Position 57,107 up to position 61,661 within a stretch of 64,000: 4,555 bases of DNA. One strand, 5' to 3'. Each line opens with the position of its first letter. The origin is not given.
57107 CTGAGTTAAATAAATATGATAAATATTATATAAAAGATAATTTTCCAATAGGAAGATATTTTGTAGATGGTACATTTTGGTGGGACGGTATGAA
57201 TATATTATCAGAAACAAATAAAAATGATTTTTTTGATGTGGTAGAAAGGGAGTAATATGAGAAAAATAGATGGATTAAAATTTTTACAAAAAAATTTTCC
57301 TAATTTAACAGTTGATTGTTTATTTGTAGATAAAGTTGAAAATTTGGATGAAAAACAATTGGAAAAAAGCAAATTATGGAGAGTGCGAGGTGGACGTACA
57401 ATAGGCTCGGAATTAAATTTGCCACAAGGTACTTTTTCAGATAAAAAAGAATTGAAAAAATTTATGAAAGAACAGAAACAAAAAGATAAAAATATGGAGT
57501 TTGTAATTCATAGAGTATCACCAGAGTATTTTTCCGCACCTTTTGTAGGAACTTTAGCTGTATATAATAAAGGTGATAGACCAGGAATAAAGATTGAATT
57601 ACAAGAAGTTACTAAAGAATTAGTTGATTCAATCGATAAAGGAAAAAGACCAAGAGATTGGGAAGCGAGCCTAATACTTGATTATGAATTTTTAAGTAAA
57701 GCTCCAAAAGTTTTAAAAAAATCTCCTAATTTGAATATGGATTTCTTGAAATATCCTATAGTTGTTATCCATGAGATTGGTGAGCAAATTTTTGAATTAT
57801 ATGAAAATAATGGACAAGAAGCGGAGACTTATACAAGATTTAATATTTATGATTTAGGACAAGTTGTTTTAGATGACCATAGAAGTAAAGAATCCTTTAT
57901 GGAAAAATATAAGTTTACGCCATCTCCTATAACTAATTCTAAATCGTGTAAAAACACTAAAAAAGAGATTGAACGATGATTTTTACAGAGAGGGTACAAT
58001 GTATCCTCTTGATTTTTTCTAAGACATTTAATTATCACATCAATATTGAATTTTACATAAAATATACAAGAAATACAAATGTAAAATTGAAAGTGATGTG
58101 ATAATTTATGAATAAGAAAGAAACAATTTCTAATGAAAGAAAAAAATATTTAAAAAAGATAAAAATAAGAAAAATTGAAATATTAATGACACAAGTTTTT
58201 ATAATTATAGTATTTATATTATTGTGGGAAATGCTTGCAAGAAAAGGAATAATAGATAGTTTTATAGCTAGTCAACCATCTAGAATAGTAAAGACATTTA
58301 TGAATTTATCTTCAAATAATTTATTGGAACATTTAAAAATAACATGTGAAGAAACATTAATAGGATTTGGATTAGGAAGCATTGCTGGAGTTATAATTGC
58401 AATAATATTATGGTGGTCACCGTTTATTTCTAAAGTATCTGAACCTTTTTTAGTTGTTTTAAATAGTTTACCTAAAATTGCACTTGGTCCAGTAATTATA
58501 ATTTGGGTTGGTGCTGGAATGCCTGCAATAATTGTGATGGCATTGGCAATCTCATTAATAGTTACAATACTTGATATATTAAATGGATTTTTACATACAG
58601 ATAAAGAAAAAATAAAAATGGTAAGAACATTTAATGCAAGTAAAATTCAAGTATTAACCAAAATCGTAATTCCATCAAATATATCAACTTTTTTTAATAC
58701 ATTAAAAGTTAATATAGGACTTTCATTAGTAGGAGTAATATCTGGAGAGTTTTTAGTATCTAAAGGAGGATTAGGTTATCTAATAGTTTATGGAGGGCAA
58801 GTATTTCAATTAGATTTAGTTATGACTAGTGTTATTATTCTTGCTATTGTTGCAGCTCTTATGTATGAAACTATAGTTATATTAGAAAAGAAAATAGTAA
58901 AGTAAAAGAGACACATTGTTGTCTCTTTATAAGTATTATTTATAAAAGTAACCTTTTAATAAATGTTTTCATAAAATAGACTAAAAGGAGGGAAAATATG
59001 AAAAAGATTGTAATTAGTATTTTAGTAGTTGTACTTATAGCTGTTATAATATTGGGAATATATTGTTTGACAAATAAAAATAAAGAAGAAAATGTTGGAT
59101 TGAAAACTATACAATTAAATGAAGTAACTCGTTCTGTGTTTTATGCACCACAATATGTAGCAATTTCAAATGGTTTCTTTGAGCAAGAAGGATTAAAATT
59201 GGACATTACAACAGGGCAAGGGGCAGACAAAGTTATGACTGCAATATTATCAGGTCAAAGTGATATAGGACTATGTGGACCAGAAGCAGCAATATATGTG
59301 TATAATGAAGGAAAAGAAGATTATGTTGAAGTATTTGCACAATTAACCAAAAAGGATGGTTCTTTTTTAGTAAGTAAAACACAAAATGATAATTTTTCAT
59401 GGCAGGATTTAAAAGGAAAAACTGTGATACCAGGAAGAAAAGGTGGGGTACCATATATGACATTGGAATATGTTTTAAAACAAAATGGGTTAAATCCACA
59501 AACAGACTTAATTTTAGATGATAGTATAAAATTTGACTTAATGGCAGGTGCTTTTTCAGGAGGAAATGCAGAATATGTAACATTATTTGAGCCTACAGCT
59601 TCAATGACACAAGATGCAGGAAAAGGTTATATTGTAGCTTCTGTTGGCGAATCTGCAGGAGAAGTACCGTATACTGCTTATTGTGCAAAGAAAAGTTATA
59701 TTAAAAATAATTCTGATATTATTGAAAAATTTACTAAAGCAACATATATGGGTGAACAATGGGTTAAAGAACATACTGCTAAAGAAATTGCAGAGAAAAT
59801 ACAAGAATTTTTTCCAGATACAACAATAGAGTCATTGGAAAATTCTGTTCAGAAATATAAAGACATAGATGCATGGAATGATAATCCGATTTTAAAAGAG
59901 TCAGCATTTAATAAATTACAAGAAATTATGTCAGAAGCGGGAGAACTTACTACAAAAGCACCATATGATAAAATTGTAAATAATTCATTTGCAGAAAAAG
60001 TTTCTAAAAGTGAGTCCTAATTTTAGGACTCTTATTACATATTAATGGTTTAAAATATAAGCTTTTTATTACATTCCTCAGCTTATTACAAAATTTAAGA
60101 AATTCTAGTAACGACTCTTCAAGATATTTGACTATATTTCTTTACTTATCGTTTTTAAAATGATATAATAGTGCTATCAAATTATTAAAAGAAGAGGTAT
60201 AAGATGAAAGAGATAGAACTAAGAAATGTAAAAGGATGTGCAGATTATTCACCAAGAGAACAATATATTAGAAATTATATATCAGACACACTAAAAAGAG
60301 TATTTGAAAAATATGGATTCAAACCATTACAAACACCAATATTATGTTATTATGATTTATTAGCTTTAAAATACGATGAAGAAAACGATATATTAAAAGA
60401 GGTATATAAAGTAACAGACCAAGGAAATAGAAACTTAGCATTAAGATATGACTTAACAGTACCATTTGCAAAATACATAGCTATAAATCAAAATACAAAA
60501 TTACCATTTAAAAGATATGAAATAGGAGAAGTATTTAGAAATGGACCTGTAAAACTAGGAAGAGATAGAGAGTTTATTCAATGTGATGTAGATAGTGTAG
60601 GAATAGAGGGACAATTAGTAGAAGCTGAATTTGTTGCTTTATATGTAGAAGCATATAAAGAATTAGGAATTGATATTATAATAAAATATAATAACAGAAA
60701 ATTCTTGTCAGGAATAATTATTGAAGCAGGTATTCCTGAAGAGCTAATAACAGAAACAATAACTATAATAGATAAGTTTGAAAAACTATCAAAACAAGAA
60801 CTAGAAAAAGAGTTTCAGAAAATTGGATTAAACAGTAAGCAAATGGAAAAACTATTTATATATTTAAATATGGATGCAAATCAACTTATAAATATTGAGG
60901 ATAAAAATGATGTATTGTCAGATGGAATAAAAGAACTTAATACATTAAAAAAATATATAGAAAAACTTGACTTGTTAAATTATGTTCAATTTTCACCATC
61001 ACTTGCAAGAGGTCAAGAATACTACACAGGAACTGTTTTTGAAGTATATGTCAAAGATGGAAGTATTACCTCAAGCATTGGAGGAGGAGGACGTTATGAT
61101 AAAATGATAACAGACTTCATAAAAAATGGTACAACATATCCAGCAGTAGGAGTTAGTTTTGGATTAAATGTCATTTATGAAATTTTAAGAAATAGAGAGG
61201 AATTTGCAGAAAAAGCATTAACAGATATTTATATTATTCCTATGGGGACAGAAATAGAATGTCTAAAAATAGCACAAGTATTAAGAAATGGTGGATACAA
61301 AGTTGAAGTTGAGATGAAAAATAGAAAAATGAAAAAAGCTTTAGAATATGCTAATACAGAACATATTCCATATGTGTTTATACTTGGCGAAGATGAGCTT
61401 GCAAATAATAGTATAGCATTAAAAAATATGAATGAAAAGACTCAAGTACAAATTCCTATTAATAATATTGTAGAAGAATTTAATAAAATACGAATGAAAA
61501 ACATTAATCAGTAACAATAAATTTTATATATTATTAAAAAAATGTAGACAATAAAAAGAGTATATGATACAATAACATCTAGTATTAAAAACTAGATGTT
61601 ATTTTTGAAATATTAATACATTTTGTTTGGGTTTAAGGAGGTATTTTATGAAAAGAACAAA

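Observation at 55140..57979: Radical SAM/SPASM enzyme followed by an untracked 35-aa Lys-rich peptide ending CRMCG: candidate RiPP cassette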

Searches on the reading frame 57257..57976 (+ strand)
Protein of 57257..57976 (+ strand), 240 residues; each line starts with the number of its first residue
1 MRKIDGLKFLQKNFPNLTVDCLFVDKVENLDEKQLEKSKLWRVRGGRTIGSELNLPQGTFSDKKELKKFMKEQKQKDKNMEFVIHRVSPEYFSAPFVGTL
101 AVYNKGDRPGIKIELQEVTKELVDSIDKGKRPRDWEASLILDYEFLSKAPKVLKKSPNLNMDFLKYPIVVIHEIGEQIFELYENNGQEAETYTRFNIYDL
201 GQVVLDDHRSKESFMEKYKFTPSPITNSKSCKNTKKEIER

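Call 3: search_protein_families(library=ncbifam, proteins=[window:57257-57976:+], max_evalue=0.01)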
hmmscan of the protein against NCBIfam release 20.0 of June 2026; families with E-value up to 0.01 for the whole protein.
window:57257-57976:+ (240 aa): 0 families

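Call 4: search_protein_families(library=pfam, proteins=[window:57257-57976:+], max_evalue=0.01)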
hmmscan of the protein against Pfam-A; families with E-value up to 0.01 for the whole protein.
window:57257-57976:+ (240 aa): 0 families

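Call 15: search_solved_structures(query=window:57257-57976:+, max_evalue=1)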
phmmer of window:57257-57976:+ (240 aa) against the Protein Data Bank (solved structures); distinct sequences matched with E-value up to 1: 1.
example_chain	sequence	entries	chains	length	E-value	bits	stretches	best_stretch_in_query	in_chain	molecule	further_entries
7zma_A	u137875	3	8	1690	0.0031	20.3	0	140-233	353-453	Putative polyketide synthase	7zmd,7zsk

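Call 17: find_homologous_proteins(query=window:57257-57976:+, max_evalue=0.001)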
Query window:57257-57976:+ (240 aa): 173 proteins with E <= 0.001 among 403 candidates; the best 120 are listed.
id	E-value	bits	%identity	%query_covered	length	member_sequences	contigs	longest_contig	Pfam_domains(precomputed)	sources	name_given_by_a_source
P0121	1.8e-139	481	94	95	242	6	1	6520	-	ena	-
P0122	1.9e-139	481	94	95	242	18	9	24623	-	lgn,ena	-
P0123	8.6e-139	479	93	95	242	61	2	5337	-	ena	-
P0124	2.9e-138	477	90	100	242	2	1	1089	-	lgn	-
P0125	5.7e-137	473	89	100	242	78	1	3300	-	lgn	-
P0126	8.2e-137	472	88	100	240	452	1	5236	-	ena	-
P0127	1.2e-136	472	92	94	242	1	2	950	-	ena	-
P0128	2.5e-136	471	87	100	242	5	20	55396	-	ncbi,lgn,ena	-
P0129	2.1e-135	468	87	100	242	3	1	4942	-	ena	-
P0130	2.7e-134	464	85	100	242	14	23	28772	-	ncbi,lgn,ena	-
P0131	2.7e-134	464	90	94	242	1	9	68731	-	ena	-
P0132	3.9e-134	463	90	94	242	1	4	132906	-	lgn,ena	-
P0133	6.0e-133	460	90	94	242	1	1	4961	-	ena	-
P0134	2.8e-132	457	87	100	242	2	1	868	-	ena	-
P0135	2.3e-131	454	90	94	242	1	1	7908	-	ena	-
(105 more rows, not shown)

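Call 25: predict_structure(alignment_id=A1)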
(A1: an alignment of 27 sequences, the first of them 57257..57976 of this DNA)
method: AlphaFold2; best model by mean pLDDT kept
length: 240 residues; sequences in the alignment: 27
mean_pLDDT: 80.0   pTM: 0.75
mean pLDDT of the five models: 80.0, 79.7, 79.6, 78.2, 77.4
residues with pLDDT >= 90: 91; 70-90: 107; 50-70: 17; < 50: 25
segments of 3 or more residues with pLDDT < 50: 216-240
pLDDT, mean of each block of 10 residues (from residue 1): 86 89 82 83 82 80 92 89 84 88 81 90 67 77 87 94 95 94 82 91 89 52 34 28
secondary structure, 60 per line:
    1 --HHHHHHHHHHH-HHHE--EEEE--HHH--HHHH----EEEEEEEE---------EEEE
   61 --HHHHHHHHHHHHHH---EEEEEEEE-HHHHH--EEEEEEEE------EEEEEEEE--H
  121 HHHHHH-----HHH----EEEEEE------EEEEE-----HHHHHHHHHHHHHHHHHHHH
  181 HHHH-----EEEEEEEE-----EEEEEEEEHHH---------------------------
elements in order: H3-13 E21-24 H32-35 E40-47 E57-60 H63-76 E80-87 H89-93 E96-103 E110-117 H120-126 E139-144 E151-155 H161-184 E190-197 E203-210
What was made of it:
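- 57257..57979 (+): 240-aa clade-specific protein with an ATP-grasp-like fold. AF2 pLDDT 80 (call 25).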

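Call 28: fold_search(model_id=the predicted structure, library=pdb)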
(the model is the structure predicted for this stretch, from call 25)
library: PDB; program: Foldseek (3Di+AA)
matches with E <= 10: 1067; with E <= 0.001: 107
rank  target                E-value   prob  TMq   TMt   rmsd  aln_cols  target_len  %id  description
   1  6dgi_B                1.9e-05  1.00  0.47  0.36   9.0       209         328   10  The crystal structure of D-alanyl-alanine synthetase A from Vibrio cholerae O1 biovar eltor str. N16961 (released 2018-05-30)
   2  4c5a_B                2.2e-05  1.00  0.45  0.37   8.0       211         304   13  The X-ray crystal structures of D-alanyl-D-alanine ligase in complex ADP and D-cycloserine phosphate (released 2015-01-21)
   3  6dgi_A                2.6e-05  1.00  0.45  0.34   8.7       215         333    9  The crystal structure of D-alanyl-alanine synthetase A from Vibrio cholerae O1 biovar eltor str. N16961 (released 2018-05-30)
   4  9zoi_C                4.2e-05  1.00  0.51  0.34   4.7       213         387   11  Crystal structure of Phosphoribosylaminoimidazole carboxylase from Burkholderia xenovorans (ATP complex) (released 2025-12-24)
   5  10bm_A                6.6e-05  1.00  0.51  0.34   4.6       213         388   12  Crystal structure of Phosphoribosylaminoimidazole carboxylase from Burkholderia xenovorans (AMP, ADP and sulfate compl (released 2026-01-21)
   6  1ehi_A                7.0e-05  1.00  0.48  0.34   8.3       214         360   14  D-ALANINE:D-LACTATE LIGASE (LMDDL2) OF VANCOMYCIN-RESISTANT LEUCONOSTOC MESENTEROIDES (released 2000-05-23)
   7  9zoi_D                8.8e-05  1.00  0.48  0.32   5.1       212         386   12  Crystal structure of Phosphoribosylaminoimidazole carboxylase from Burkholderia xenovorans (ATP complex) (released 2025-12-24)
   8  9zok_C                8.8e-05  1.00  0.46  0.30   4.8       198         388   11  Crystal structure of Phosphoribosylaminoimidazole carboxylase from Burkholderia xenovorans (ADP complex) (released 2025-12-24)
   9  2dln                  9.3e-05  1.00  0.44  0.36   8.1       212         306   12  VANCOMYCIN RESISTANCE: STRUCTURE OF D-ALANINE:D-ALANINE LIGASE AT 2.3 ANGSTROMS RESOLUTION (released 1995-11-01)
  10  3tii_B                1.0e-04  1.00  0.44  0.35   8.2       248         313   12  Tubulin tyrosine ligase (released 2011-10-26)
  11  9zoi_A                1.1e-04  1.00  0.50  0.33   4.6       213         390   12  Crystal structure of Phosphoribosylaminoimidazole carboxylase from Burkholderia xenovorans (ATP complex) (released 2025-12-24)
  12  5s54_F                1.2e-04  1.00  0.44  0.35   7.6       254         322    9  Tubulin-Z2856434816-complex (released 2021-06-30)
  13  3r5x_A                1.4e-04  1.00  0.40  0.33   9.0       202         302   14  Crystal Structure of D-alanine--D-Alanine Ligase from Bacillus anthracis complexed with ATP (released 2011-04-06)
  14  5bpf_B                1.4e-04  1.00  0.40  0.33   8.4       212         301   10  Crystal structure of ADP complexed D-alanine-D-alanine ligase(DDL) from Yersinia pestis (released 2016-03-02)
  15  4i55_F                1.4e-04  1.00  0.45  0.33   7.6       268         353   12  Crystal structure of tubulin-stathmin-TTL complex (released 2013-01-23)
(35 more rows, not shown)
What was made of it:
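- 57257..57979 (+): Foldseek: D-Ala-D-Ala ligase, PurK and tubulin tyrosine ligase, E about 2e-5, TMq 0.45-0.51 (call 28).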

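Call 59: search_solved_structures(query=A1, max_evalue=10)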
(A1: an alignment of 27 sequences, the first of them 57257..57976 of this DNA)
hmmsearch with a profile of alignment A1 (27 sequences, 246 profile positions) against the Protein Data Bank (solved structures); distinct sequences matched with E-value up to 10: 0.
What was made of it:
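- Tried and rejected: These gave only a chance PKS hit or nothing (calls 15, 59).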

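Call 60: search_protein_families(library=pfam, proteins=[window:57257-57976:+], max_evalue=1)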
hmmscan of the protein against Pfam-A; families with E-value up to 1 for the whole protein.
window:57257-57976:+ (240 aa): 2 families
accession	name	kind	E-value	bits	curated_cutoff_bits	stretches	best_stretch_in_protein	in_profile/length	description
PF07275.16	ArdA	-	0.017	16.2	27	1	96-149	2-57/155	Antirestriction protein (ArdA)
PF08725.16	Integrin_b_cyt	-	0.06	13.5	23.4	1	59-76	5-22/44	Integrin beta cytoplasmic domain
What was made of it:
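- On ATP-grasp superfamily (240-aa protein): There is no sequence-profile hit (calls 4, 59, 60).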

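Call 75: search_protein_families(library=padloc, proteins=[window:57257-57976:+], max_evalue=0.01)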
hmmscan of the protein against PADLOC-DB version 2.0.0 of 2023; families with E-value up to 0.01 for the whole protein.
window:57257-57976:+ (240 aa): 0 families

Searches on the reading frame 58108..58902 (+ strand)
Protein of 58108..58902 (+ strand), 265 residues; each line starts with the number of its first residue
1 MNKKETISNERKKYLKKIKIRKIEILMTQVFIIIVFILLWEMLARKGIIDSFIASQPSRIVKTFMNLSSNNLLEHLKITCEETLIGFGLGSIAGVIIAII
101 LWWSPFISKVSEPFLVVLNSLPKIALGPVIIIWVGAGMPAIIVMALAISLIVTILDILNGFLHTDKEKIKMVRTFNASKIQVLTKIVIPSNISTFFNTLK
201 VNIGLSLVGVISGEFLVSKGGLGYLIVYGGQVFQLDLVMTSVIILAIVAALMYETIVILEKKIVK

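Call 65: search_protein_families(library=ncbifam, proteins=[window:58108-58902:+], max_evalue=0.00001)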
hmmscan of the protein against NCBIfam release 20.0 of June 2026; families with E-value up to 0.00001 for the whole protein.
window:58108-58902:+ (265 aa): 5 families
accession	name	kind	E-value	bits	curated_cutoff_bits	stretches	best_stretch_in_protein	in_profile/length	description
NF040733.1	ABC_perm_U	equivalog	7.5e-26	91.1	295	1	23-265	5-247/251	ABC transporter permease subunit SaoP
NF008470.0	PRK11365.1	equivalog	3.2e-22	79.2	347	1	24-261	9-247/263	aliphatic sulfonate ABC transporter permease SsuC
NF007545.0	PRK10160.1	equivalog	9e-19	67.9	342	1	19-262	17-266/275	taurine ABC transporter permease TauC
TIGR01183.1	ntrB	equivalog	1.8e-14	53.9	209.05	1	76-250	19-193/202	nitrate ABC transporter permease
TIGR03416.1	ABC_choXWV_perm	equivalog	2.1e-06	27.4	363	1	30-251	48-262/267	choline ABC transporter permease subunit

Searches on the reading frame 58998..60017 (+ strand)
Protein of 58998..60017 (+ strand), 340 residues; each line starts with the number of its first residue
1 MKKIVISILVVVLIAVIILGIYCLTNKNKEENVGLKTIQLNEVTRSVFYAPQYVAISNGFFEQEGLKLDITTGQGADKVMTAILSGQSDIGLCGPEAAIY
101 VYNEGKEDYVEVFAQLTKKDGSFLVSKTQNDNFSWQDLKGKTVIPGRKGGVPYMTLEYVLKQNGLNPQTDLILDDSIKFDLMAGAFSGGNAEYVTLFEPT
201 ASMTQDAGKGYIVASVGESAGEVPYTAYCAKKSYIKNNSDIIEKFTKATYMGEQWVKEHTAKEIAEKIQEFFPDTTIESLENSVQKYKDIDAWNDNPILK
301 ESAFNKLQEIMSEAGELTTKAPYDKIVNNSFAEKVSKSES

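Call 65: search_protein_families(library=ncbifam, proteins=[window:58998-60017:+], max_evalue=0.00001)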
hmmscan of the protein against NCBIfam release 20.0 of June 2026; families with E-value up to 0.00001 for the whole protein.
window:58998-60017:+ (340 aa): 2 families
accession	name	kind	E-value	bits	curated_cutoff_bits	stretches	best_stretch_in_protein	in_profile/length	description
TIGR01728.1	SsuA_fam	subfamily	2.9e-23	82.5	163.5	1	52-332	14-289/290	aliphatic sulfonate ABC transporter substrate-binding protein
TIGR01729.1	taurine_ABC_bnd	equivalog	4e-06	26.5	304.25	1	50-251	10-208/300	taurine ABC transporter substrate-binding protein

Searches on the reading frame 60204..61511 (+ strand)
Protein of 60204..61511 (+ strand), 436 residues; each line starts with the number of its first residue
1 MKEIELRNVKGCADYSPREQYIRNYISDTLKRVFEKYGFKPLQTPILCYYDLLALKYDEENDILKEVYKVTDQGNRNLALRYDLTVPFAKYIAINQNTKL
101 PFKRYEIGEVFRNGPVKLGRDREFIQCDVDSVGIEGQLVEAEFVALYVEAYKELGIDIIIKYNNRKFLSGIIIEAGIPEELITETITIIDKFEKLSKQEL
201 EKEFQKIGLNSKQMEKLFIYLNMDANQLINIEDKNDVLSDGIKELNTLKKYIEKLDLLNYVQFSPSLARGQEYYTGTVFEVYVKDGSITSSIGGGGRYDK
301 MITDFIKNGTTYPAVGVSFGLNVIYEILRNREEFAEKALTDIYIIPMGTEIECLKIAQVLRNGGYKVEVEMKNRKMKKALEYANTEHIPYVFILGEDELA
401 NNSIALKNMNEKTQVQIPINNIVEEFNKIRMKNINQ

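Call 82: search_protein_families(library=ncbifam, proteins=[window:60204-61511:+], max_evalue=1e-10)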
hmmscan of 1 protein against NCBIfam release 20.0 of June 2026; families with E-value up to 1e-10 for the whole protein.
window:60204-61511:+ (436 aa): 20 families
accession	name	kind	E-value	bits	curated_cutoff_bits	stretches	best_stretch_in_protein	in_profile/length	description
NF009085.0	PRK12420.1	equivalog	3e-153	511.2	540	1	4-422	2-422/426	histidine--tRNA ligase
TIGR00442.1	hisS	equivalog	2.1e-105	353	286.75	1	8-418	2-405/406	histidine--tRNA ligase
TIGR00443.1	hisZ_biosyn_reg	equivalog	1.7e-47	162.1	271.65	1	14-328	2-312/314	ATP phosphoribosyltransferase regulatory subunit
NF008942.0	PRK12292.2-5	equivalog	8.8e-45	153.1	643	1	4-428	7-429/434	ATP phosphoribosyltransferase regulatory subunit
NF008941.0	PRK12292.2-4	equivalog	1.6e-34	119.5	447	1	11-374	12-367/393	ATP phosphoribosyltransferase regulatory subunit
NF008940.0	PRK12292.2-3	equivalog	2.5e-33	115.4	450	1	10-398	7-395/404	ATP phosphoribosyltransferase regulatory subunit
NF008936.0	PRK12292.1-3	equivalog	4.3e-30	104.8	492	1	10-398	9-395/406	ATP phosphoribosyltransferase regulatory subunit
NF008953.0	PRK12295.1-6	equivalog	7.8e-28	97.5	384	2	24-156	13-141/384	ATP phosphoribosyltransferase regulatory subunit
NF008945.0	PRK12292.3-3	equivalog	7.3e-27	94.4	409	1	15-395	9-359/368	ATP phosphoribosyltransferase regulatory subunit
NF008938.0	PRK12292.1-6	equivalog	3.4e-26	92.1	833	1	7-391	7-387/420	ATP phosphoribosyltransferase regulatory subunit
NF009086.0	PRK12421.1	equivalog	2.4e-21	76.1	318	1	24-379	25-370/389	ATP phosphoribosyltransferase regulatory subunit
NF008935.0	PRK12292.1-1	equivalog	1.3e-17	63.9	350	1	23-333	21-322/382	ATP phosphoribosyltransferase regulatory subunit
NF008939.0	PRK12292.2-1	equivalog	4.8e-17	61.8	335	1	7-344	4-337/391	ATP phosphoribosyltransferase regulatory subunit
TIGR00418.1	thrS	equivalog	2.1e-16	60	383.65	0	343-427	476-562/565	threonine--tRNA ligase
NF008943.0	PRK12292.3-1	equivalog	5.4e-15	55.4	690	1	10-300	28-310/403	ATP phosphoribosyltransferase regulatory subunit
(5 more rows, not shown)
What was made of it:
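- Tried and rejected: A HisRS gene also lies 2.2 kb downstream (call 82), so the neighbourhood is simply rich in housekeeping genes.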
